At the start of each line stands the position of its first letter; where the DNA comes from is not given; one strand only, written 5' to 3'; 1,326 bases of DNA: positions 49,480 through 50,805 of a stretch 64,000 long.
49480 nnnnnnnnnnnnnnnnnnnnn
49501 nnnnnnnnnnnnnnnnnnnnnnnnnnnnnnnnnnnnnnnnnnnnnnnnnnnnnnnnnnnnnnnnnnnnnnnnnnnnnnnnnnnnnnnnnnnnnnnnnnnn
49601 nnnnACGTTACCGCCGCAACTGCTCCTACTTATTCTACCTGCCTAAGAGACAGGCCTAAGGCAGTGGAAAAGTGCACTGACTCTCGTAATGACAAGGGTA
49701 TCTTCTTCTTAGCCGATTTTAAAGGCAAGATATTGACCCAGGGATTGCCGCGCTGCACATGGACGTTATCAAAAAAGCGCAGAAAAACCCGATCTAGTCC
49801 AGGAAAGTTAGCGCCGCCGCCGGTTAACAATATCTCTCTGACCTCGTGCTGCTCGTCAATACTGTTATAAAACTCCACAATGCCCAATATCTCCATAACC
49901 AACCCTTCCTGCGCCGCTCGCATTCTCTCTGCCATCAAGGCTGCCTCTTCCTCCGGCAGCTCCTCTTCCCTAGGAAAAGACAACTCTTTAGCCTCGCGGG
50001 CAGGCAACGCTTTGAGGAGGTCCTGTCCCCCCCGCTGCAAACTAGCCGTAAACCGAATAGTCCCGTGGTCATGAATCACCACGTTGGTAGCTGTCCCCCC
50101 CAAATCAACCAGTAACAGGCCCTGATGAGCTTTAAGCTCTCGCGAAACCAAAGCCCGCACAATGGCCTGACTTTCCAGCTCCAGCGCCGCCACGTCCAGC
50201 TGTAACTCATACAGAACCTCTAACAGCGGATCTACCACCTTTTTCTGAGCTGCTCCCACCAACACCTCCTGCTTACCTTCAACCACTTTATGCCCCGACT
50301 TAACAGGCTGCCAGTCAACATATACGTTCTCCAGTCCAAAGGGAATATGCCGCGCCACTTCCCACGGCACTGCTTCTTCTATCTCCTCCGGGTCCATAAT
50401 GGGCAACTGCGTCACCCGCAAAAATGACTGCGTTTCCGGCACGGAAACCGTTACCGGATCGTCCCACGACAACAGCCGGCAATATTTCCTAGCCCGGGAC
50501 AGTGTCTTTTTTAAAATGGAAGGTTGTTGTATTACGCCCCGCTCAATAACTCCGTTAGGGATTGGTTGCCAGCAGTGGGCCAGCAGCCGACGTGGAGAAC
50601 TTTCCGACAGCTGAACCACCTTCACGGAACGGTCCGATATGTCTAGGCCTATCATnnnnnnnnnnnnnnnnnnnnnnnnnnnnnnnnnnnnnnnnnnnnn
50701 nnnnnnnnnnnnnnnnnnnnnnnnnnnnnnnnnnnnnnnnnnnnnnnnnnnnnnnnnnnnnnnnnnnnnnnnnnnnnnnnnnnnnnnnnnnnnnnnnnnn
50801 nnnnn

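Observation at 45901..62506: Expanded type IV pilus locus: duplicated pilMNO, five prepilin-type genes with PilX-like, Calx-beta and Cys-rich modules, flanked by pilC/pilB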

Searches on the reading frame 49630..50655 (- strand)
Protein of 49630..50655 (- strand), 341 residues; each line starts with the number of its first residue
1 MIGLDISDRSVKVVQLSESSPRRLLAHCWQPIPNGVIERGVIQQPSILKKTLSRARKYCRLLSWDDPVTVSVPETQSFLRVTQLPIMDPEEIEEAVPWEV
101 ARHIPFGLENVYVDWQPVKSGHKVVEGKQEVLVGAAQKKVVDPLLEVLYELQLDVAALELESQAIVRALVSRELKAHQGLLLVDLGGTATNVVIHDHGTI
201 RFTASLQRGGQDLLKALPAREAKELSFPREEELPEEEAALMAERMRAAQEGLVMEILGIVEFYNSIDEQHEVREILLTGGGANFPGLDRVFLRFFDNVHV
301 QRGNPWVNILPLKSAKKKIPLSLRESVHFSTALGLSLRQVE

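Call 4: search_protein_families(library=pfam, proteins=[window:49630-50655:-], max_evalue=0.01)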
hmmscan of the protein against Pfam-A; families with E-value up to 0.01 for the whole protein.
window:49630-50655:- (341 aa): 4 families
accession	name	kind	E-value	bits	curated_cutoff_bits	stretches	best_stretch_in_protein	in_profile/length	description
PF11104.14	PilM_2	-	5.7e-31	108.1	27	1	3-339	1-339/340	Type IV pilus assembly protein PilM;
PF14450.12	FtsA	-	9.5e-05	23.2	31.8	1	182-306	2-113/127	Cell division protein FtsA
PF06723.19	MreB_Mbl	-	0.00077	18.8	27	0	173-213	140-180/327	MreB/Mbl protein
PF02541.22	Ppx-GppA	-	0.0016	18.4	27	1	152-216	87-150/285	Ppx/GppA phosphatase family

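Call 15: find_homologous_proteins(query=window:49630-50655:-, max_evalue=1e-10)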
Query window:49630-50655:- (341 aa): 483 proteins with E <= 1e-10 among 8000 candidates; the best 120 are listed.
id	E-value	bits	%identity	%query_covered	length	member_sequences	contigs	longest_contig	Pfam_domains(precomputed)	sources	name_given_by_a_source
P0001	8.5e-220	747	100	100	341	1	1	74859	PF11104.15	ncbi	-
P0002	2.4e-154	532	70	100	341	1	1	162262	PF11104.15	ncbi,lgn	ncbi:MAG: type IV pilus assembly protein PilM [bacterium]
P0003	4.3e-150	518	70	100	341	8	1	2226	PF11104.15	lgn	-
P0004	4.6e-145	501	68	100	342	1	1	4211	PF11104.15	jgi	jgi:type IV pilus assembly protein PilM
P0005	3.4e-144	498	67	100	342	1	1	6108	PF11104.15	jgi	-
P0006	3.4e-141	488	67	100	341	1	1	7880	PF11104.15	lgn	-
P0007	5.3e-141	488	66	100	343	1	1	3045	PF11104.15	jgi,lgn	-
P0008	7.9e-138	477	65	100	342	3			PF02541.23,PF11104.15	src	-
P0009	7.9e-138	477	66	100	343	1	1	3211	PF06723.20,PF14450.13,PF11104.15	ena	-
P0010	9.2e-137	474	65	100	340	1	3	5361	PF11104.15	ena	-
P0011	9.5e-137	474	64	100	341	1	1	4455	PF02541.23,PF11104.15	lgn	-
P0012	1.4e-136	473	64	100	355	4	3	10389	PF11104.15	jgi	-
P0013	2.0e-136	473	64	100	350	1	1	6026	PF11104.15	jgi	jgi:type IV pilus assembly protein PilM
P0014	2.9e-135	469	63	100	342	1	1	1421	PF14450.13,PF11104.15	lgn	-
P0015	4.9e-135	468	63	100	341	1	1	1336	PF06723.20,PF02541.23,PF11104.15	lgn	-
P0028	6.7e-132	458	64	99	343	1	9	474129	PF11104.15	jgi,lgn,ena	jgi:type IV pilus assembly protein PilM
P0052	1.4e-124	434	60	100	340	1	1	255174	PF11104.15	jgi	jgi:type IV pilus assembly protein PilM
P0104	7.7e-114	399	54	100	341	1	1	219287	PF14450.13,PF11104.15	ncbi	-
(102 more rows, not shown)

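Call 16: find_encoding_contigs(protein=P0001, flank=10000, max_places=2)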
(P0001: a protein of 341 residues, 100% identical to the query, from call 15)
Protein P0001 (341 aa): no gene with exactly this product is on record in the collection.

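Call 17: find_encoding_contigs(protein=P0002, flank=10000, max_places=2)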
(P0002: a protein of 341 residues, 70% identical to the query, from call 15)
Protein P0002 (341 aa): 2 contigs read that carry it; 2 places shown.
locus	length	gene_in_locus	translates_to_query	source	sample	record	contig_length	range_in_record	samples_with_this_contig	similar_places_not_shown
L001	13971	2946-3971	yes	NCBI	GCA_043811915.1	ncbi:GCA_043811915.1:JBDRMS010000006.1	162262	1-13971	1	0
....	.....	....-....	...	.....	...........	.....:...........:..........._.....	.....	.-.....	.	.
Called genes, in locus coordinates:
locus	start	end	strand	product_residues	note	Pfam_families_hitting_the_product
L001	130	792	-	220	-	-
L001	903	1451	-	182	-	-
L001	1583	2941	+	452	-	-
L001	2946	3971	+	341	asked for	PF11104:PilM_2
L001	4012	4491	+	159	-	PF05137:PilN (faint)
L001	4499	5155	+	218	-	-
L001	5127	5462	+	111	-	-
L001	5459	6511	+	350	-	PF11104:PilM_2, PF06723:MreB_Mbl (faint), PF14450:FtsA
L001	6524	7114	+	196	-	-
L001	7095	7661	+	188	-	-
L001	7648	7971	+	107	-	-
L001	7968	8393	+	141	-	PF01467:CTP_transf_like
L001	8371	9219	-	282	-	PF00483:NTP_transferase, PF12804:NTP_transf_3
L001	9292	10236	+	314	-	PF13367:PrsW-protease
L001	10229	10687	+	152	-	-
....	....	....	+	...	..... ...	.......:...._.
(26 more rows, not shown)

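Call 18: find_encoding_contigs(protein=P0028, flank=10000, max_places=1)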
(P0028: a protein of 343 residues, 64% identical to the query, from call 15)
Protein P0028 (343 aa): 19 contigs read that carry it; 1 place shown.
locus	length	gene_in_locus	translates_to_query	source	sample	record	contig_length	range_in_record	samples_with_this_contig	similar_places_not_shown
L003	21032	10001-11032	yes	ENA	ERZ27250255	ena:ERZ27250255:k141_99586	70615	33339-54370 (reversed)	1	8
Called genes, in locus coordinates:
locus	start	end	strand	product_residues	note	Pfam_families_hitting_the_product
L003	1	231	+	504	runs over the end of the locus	PF13620:CarboxypepD_reg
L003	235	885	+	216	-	-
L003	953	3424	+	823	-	PF07963:N_methyl (weak)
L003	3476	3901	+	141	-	-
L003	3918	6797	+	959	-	PF08309:LVIVD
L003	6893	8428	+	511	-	PF02366:PMT, PF16192:PMT_4TMC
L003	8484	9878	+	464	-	-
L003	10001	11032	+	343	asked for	PF11104:PilM_2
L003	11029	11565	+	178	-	-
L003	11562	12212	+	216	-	-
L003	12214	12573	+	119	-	-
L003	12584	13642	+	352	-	PF11104:PilM_2, PF06723:MreB_Mbl (faint), PF14450:FtsA, PF21522:MreB-like_C (weak), PF25216:Volactin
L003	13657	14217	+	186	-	-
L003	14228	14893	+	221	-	-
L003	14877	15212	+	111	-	-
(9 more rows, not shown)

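Call 19: find_encoding_contigs(protein=P0052, flank=10000, max_places=1)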
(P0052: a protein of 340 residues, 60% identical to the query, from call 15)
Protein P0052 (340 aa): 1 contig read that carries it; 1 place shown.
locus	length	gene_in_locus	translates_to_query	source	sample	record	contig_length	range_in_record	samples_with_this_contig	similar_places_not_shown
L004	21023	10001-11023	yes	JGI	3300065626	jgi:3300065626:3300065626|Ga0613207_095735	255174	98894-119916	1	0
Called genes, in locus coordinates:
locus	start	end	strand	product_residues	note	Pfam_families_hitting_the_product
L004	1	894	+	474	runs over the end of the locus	PF13620:CarboxypepD_reg (weak), PF08308:PEGA (faint), PF13620:CarboxypepD_reg (weak)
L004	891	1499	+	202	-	-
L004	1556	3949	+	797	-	PF25852:DUF6242_C (faint)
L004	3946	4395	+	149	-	-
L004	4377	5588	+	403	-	-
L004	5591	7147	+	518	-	PF25852:DUF6242_C (faint)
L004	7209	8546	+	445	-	PF02366:PMT, PF16192:PMT_4TMC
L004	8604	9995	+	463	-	-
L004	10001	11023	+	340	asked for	PF11104:PilM_2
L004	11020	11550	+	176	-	-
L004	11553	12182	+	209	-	-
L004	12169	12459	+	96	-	-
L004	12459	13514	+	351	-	PF11104:PilM_2, PF06723:MreB_Mbl (faint), PF06277:EutA (weak), PF14450:FtsA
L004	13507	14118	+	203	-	-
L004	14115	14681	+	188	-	-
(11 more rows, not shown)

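Call 20: find_encoding_contigs(protein=P0104, flank=10000, max_places=1)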
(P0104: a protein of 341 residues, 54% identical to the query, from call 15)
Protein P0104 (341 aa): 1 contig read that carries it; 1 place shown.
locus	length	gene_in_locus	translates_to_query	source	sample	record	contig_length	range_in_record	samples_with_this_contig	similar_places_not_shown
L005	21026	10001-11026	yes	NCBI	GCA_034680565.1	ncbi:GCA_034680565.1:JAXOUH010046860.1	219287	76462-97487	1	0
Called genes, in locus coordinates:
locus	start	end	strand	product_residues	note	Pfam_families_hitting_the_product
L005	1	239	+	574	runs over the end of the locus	PF05157:MshEN, PF00437:T2SSE, PF25199:nSTAND_NTPase5 (faint)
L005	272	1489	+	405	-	PF00482:T2SSF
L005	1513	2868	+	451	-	PF02369:Big_1 (faint), PF24107:DUF7382 (faint), PF13620:CarboxypepD_reg, PF17802:SpaA (faint), PF13620:CarboxypepD_reg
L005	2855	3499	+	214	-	-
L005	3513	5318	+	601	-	-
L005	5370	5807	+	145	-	-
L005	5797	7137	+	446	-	-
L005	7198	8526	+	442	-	PF02366:PMT, PF16192:PMT_4TMC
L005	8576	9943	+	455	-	-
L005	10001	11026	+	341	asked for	PF11104:PilM_2, PF14450:FtsA (faint)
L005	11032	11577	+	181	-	-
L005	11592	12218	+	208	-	-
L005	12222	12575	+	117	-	-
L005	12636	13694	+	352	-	PF11104:PilM_2, PF06723:MreB_Mbl (faint), PF25216:Volactin (weak), PF14450:FtsA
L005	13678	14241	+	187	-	-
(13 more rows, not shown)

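Call 31: find_related_loci(query=A1, collection=genome_contigs, flank=10000)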
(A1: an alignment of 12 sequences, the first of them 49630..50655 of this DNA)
Query A1 (341 aa) in genome_contigs; peptide patterns used: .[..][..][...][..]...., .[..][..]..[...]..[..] (x = any residue, [..] = any of these).
53 stretches matched a pattern; 34 encode a relative of the query (tblastn E <= 1e-3); 31 distinct loci.
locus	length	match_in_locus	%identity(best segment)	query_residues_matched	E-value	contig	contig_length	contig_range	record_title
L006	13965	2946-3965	70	1-341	2e-161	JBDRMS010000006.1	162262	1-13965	MAG: bacterium isolate MEGAHIT-group-1.842 k141_12566365, whole genome shotgun sequence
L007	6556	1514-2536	65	1-341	6e-147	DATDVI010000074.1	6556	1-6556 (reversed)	MAG TPA_asm: Candidatus Andersenbacteria bacterium isolate SMAG_U8080 k141_277141, whole genome shotgun sequence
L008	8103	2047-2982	71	1-312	1e-145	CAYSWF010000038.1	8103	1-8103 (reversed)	MAG TPA_asm: uncultured Candidatus Saccharibacteria bacterium isolate binchicken_co266_39 genome assembly, contig: NODE_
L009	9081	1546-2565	61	1-340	9e-141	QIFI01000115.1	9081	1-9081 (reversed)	MAG: Candidatus Andersenbacteria bacterium isolate SZUA-179 Ga0063294_10004701, whole genome shotgun sequence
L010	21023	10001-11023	63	1-341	6e-139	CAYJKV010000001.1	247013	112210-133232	MAG TPA_asm: uncultured Candidatus Saccharibacteria bacterium isolate ERP124720_co1_130 genome assembly, contig: NODE_53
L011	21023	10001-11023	61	1-341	2e-137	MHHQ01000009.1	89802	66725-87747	MAG: Candidatus Andersenbacteria bacterium RIFCSPHIGHO2_02_FULL_46_16 rifcsphigho2_02_scaffold_2405, whole genome shotgu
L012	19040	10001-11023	62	1-341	4e-136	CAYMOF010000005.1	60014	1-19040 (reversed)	MAG TPA_asm: uncultured Candidatus Saccharibacteria bacterium isolate SRP141376_co2_385 genome assembly, contig: NODE_12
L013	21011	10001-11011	61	1-338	3e-132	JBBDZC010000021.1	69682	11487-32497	MAG: Candidatus Andersenbacteria bacterium isolate LejiaD_51_235 Lejia_D_741_length_69682_cov_144, whole genome shotgun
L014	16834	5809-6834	57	1-340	4e-125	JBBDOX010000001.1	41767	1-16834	MAG: Candidatus Andersenbacteria bacterium isolate LejiaB_49_17 Lejia_B_1123_length_41767_cov_10, whole genome shotgun s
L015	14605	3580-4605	57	1-340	9e-124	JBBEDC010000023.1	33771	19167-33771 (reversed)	MAG: Candidatus Andersenbacteria bacterium isolate LejiaF_48_14 Lejia_F_1908_length_33771_cov_8, whole genome shotgun se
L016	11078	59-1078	56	1-340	1e-122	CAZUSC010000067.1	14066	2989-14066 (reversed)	MAG TPA_asm: uncultured Candidatus Saccharibacteria bacterium isolate binchicken_co203_424 genome assembly, contig: k141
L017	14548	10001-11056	55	1-340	1e-122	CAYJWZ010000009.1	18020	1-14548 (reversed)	MAG TPA_asm: uncultured Candidatus Saccharibacteria bacterium isolate ERP125453_co1_523 genome assembly, contig: NODE_31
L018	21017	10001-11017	56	1-338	4e-120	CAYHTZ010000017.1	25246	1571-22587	MAG TPA_asm: uncultured Candidatus Saccharibacteria bacterium isolate ERP119705_co17_339 genome assembly, contig: NODE_2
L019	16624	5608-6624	53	1-340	2e-119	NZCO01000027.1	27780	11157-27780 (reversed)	MAG: bacterium isolate ARS1193 MHASMcontig_156104, whole genome shotgun sequence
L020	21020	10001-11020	57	1-340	6e-119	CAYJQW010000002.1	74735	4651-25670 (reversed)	MAG TPA_asm: uncultured Candidatus Saccharibacteria bacterium isolate ERP125453_co1_258 genome assembly, contig: NODE_19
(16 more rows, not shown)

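Call 74: search_solved_structures(query=window:49630-50655:-, max_evalue=0.001)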
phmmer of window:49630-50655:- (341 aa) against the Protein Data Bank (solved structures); distinct sequences matched with E-value up to 0.001: 4.
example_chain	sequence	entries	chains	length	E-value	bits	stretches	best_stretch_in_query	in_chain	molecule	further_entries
2ych_A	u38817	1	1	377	1.9e-19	73.4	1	2-341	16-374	COMPETENCE PROTEIN PILM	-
3jc8_Ma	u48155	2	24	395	3.7e-19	72.5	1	2-309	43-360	Type IV pilus biogenesis protein PilM | PilM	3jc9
5eox_A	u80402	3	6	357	4.2e-17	65.7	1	1-295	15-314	Type 4 fimbrial biogenesis protein PilM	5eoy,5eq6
5eou_A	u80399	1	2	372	4.8e-17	65.6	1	1-295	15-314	Type 4 fimbrial biogenesis protein PilM,Type 4 fimbrial biogenesis protein PilN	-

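Call 82: search_protein_representatives(alignment_id=A2)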
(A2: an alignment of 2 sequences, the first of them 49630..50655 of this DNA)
Query: 2 sequences, 374 profile positions. Proteins with E-value up to 0.001 (for the whole library): 15892; up to 1e-10: 6883; up to 1e-30: 536. The best 150 are listed.
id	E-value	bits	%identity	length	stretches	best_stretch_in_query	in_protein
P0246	6.1e-124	430.0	-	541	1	21-370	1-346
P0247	3.0e-112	391.5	-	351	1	21-370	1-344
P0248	1.4e-103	363.0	-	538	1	21-370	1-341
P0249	1.0e-100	353.6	-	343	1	21-370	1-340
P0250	7.1e-93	327.8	-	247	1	21-265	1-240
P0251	6.3e-92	324.7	-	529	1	21-371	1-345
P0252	3.9e-91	322.1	-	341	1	21-370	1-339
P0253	4.3e-89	315.3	-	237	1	21-258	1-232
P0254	1.8e-81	290.2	-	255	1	114-369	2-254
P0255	6.9e-63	229.1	-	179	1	21-195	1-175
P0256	5.0e-59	216.4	-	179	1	21-202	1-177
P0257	2.7e-57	210.7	-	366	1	18-370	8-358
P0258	3.2e-57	210.5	-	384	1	22-372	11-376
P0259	3.5e-55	203.7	-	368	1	22-370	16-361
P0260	1.2e-54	202.0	-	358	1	21-370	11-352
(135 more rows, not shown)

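Call 84: find_encoding_contigs(protein=P0257, flank=10000, max_places=2)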
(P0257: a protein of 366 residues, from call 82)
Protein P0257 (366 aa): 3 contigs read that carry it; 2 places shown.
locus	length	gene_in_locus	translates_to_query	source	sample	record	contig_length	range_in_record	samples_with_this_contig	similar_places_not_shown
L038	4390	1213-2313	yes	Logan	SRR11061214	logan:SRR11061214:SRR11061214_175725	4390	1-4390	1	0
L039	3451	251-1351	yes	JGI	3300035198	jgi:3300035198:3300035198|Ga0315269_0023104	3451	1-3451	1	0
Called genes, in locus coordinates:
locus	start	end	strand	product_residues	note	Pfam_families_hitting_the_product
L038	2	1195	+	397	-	?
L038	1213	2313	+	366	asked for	PF11104:PilM_2, PF06723:MreB_Mbl (faint), PF14450:FtsA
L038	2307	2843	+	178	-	-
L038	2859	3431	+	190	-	-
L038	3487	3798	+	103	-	-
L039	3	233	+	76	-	?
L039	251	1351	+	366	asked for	PF11104:PilM_2, PF06723:MreB_Mbl (faint), PF14450:FtsA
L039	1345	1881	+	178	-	-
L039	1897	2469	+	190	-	-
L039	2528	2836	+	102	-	-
